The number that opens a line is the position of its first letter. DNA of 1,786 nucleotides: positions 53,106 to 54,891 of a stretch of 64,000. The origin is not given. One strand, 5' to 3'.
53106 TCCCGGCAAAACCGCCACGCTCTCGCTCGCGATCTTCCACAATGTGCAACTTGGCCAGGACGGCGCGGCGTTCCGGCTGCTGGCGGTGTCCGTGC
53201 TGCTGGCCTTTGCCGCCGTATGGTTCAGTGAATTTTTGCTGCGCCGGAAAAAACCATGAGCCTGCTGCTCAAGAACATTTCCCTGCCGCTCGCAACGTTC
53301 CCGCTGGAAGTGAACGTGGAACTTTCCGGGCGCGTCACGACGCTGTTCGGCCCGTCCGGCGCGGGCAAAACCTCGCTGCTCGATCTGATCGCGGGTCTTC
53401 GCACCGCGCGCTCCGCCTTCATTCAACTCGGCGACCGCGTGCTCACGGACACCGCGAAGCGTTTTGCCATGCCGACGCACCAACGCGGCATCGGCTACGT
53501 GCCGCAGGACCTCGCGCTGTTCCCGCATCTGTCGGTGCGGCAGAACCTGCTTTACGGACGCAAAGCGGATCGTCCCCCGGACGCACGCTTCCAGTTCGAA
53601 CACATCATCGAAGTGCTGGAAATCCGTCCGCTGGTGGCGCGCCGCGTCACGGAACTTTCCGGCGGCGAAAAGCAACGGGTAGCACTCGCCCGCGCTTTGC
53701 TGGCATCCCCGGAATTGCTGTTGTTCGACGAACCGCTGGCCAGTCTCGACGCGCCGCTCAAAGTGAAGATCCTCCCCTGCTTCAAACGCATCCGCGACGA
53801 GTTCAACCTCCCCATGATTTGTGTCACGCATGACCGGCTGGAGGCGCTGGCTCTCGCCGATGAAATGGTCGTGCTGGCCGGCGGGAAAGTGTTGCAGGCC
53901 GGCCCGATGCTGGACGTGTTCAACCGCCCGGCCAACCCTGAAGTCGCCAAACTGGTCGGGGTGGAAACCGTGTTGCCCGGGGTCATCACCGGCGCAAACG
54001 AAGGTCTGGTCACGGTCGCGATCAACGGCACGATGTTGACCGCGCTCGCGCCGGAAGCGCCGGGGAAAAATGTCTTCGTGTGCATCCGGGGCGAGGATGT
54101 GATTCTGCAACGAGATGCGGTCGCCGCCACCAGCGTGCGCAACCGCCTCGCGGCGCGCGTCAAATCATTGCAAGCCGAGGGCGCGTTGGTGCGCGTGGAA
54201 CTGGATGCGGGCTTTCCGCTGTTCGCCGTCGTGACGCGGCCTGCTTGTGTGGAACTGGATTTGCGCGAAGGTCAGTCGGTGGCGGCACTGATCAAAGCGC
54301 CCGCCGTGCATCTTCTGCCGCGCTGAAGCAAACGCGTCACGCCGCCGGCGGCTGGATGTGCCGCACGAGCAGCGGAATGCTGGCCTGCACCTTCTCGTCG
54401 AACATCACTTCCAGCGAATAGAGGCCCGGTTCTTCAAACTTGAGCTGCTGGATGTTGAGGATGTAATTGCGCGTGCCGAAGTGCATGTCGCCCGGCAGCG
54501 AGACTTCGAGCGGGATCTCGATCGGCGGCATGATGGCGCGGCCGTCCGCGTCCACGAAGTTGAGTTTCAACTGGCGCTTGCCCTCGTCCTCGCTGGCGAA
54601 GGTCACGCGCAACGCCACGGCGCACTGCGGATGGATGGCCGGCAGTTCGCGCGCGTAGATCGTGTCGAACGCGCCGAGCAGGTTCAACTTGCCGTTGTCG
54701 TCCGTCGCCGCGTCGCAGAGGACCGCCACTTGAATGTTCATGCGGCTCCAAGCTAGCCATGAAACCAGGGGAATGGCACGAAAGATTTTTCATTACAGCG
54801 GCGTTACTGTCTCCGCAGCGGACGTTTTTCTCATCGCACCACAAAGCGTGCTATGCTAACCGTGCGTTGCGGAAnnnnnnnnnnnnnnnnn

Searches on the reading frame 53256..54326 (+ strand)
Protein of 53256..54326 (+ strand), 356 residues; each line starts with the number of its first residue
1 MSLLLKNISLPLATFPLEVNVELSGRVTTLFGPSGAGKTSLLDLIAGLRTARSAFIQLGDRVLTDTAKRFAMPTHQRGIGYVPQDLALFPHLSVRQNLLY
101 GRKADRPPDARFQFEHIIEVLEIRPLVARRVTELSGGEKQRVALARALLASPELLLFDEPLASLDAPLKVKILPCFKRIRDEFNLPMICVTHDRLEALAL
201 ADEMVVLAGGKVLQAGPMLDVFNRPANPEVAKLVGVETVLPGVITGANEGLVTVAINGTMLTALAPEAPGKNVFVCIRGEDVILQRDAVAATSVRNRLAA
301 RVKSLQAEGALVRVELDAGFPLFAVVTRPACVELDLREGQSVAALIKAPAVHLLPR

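Call 32: search_protein_families(library=pfam, proteins=[window:53256-54326:+], max_evalue=0.001)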
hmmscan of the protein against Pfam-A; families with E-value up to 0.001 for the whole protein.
window:53256-54326:+ (356 aa): 5 families
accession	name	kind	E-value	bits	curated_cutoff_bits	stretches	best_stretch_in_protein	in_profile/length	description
PF00005.33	ABC_tran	-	1.4e-28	100.6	25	1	24-162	10-137/137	ABC transporter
PF03459.23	TOBE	-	1e-11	45.3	22.3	1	292-353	1-64/64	TOBE domain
PF13304.12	AAA_21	-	2e-07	31.8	27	0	27-54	1-28/304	AAA domain, putative AbiEii toxin, Type IV TA system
PF02463.25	SMC_N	-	0.00041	20.3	40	0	19-45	18-44/220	RecF/RecN/SMC N terminal domain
PF13476.12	AAA_23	-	0.00096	20.3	27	0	18-46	12-40/201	AAA domain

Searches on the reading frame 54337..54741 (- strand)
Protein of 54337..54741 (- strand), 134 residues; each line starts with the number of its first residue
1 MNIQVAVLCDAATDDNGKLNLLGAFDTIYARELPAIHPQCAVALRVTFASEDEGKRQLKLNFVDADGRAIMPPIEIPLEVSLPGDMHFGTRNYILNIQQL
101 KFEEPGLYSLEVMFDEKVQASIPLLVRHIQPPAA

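Call 32: search_protein_families(library=pfam, proteins=[window:54337-54741:-], max_evalue=0.001)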
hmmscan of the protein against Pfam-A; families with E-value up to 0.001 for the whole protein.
window:54337-54741:- (134 aa): 1 family
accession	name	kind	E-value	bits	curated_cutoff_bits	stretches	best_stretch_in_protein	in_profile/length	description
PF22091.2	DUF6941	-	2e-41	141.7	27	1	4-127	1-125/125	Family of unknown function (DUF6941)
